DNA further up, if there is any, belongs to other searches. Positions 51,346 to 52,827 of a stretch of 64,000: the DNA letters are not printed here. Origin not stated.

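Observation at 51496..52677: Cyc2-like fused monoheme cytochrome-porin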

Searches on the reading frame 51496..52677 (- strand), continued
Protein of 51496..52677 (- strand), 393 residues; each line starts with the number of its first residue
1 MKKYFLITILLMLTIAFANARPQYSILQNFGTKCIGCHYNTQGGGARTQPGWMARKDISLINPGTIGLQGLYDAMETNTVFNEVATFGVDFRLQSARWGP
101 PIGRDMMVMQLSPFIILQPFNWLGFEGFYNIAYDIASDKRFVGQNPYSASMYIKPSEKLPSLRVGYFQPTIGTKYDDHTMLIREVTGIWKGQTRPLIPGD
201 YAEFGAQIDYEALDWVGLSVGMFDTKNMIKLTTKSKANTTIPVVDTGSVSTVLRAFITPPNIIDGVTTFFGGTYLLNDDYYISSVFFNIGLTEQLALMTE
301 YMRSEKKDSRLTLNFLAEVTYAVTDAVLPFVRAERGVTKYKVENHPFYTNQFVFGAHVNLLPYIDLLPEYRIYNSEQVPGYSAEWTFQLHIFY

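Call 79: find_encoding_contigs(protein=P0375, flank=6000, max_places=2)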
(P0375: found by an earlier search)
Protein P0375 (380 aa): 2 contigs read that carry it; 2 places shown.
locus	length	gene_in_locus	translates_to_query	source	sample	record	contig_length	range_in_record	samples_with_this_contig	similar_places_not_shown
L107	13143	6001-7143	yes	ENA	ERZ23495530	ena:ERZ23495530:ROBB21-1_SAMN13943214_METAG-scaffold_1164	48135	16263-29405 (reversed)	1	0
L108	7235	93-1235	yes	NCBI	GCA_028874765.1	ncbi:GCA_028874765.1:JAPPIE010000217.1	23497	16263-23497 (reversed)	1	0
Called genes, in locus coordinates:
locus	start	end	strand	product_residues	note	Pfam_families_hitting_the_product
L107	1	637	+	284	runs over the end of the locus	PF01261:AP_endonuc_2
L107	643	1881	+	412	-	PF00764:Arginosuc_synth, PF20979:Arginosuc_syn_C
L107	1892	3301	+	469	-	PF00206:Lyase_1, PF14698:ASL_C2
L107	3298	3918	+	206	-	-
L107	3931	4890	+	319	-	-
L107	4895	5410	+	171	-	PF00132:Hexapep (weak), PF25087:GMPPB_C (faint), PF25084:LbH_EIF2B, PF00132:Hexapep (weak)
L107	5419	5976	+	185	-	-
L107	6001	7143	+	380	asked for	-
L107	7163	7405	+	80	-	-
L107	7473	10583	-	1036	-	PF00133:tRNA-synt_1, PF09334:tRNA-synt_1g, PF08264:Anticodon_1, PF19302:DUF5915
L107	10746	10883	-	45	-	-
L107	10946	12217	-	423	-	PF03219:TLC (faint)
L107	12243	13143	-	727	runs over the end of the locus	PF02872:5_nucleotid_C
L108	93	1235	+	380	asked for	-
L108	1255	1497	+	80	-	-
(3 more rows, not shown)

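Call 85: search_solved_structures(query=A3, max_evalue=1)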
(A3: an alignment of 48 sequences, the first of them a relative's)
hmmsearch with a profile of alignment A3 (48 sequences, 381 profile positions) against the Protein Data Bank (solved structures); distinct sequences matched with E-value up to 1: 3.
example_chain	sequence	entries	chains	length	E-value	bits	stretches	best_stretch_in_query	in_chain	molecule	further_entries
8e5f_A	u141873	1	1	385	0.053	15.5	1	2-68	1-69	c-type cytochrome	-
6qvm_A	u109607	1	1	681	0.16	14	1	3-40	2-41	Multiheme cytochrome cf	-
9qdt_A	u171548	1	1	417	0.32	13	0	23-45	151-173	Probable cytochrome c peroxidase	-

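Call 93: search_protein_families(library=pfam, alignment_id=A3, max_evalue=0.01)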
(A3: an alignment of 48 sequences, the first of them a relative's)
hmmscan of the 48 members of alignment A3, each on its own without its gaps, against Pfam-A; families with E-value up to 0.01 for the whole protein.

A. member 1, P0108 (405 aa): 1 family
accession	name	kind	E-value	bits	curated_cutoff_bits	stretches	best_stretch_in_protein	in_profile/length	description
PF13505.12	OMP_b-brl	-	0.00027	21.6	28.7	1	280-393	40-165/175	Outer membrane protein beta-barrel domain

B. families by the number of members that match (of 48 scanned): 3 families
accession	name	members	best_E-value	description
PF13505.12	OMP_b-brl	5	0.00027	Outer membrane protein beta-barrel domain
PF07642.17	BBP2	3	0.00055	Putative beta-barrel porin-2, OmpL-like. bbp2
PF13609.12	Porin_4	1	6.1e-05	Gram-negative porin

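Call 105: predict_structure(alignment_id=A4)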
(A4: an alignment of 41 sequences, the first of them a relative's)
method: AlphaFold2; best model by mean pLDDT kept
length: 377 residues; sequences in the alignment: 41
mean_pLDDT: 87.2   pTM: 0.84
mean pLDDT of the five models: 87.2, 86.8, 86.7, 85.9, 84.9
residues with pLDDT >= 90: 220; 70-90: 119; 50-70: 30; < 50: 8
segments of 3 or more residues with pLDDT < 50: 16-22
pLDDT, mean of each block of 10 residues (from residue 1): 73 49 61 82 89 88 72 92 93 78 91 97 94 96 95 92 84 64 81 96 95 73 92 90 96 87 92 96 96 90 96 95 92 92 95 93 83 94
secondary structure, 60 per line:
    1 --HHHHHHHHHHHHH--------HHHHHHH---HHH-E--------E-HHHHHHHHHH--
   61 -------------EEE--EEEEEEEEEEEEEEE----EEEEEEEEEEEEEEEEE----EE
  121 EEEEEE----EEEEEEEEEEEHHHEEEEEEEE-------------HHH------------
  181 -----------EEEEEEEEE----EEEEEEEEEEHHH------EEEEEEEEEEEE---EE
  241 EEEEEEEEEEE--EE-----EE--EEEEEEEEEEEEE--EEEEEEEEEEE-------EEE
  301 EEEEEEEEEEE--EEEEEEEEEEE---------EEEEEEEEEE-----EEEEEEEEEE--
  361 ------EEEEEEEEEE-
elements in order: H3-15 H24-30 H49-58 E74-76 E79-93 E98-114 E119-126 E131-141 E145-152 E192-200 E205-214 E224-235 E239-251 E265-277 E280-290 E298-311 E314-324 E334-343 E349-358 E367-376
